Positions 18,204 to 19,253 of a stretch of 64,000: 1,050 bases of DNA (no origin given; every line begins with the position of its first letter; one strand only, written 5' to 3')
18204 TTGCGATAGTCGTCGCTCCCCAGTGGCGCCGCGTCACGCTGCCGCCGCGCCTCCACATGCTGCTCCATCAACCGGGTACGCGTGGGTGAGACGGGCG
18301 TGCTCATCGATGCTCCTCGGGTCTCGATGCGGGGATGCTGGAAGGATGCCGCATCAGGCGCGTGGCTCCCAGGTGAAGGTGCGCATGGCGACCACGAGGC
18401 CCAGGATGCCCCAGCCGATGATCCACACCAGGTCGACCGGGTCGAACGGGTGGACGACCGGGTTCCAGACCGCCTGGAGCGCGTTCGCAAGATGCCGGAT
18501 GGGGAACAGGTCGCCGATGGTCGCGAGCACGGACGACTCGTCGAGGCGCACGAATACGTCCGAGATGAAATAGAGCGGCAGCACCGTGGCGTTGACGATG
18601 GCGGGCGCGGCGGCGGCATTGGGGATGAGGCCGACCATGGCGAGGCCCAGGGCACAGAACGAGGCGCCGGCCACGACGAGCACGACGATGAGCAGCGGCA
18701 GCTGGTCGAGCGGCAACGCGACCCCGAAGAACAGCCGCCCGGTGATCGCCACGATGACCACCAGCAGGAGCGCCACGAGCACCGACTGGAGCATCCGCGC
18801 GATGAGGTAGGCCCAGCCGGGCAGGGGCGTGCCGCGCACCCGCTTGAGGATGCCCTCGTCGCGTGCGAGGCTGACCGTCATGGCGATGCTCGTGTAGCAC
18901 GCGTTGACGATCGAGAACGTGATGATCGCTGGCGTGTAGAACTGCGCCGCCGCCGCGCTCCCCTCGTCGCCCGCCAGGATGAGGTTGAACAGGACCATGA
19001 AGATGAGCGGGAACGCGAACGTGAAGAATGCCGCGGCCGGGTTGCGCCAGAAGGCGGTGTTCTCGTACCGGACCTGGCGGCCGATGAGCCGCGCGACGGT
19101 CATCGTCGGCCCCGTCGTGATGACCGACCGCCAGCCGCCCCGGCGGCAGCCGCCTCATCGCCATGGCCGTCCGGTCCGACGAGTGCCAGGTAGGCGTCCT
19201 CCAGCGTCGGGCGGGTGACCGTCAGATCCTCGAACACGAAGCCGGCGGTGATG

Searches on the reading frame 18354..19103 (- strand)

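Call 78: search_protein_families(library=pfam, proteins=[window:18354-19103:-], max_evalue=0.0001)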
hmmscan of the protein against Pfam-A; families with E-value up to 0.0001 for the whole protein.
window:18354-19103:- (249 aa): 2 families
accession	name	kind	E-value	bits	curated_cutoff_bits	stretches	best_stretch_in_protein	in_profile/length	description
PF01061.29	ABC2_membrane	-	4.4e-21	75.8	26.9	1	12-211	8-208/211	ABC-2 type transporter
PF12698.13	ABC2_membrane_3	-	3.1e-13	50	31.6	1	49-237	157-343/347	ABC-2 family transporter protein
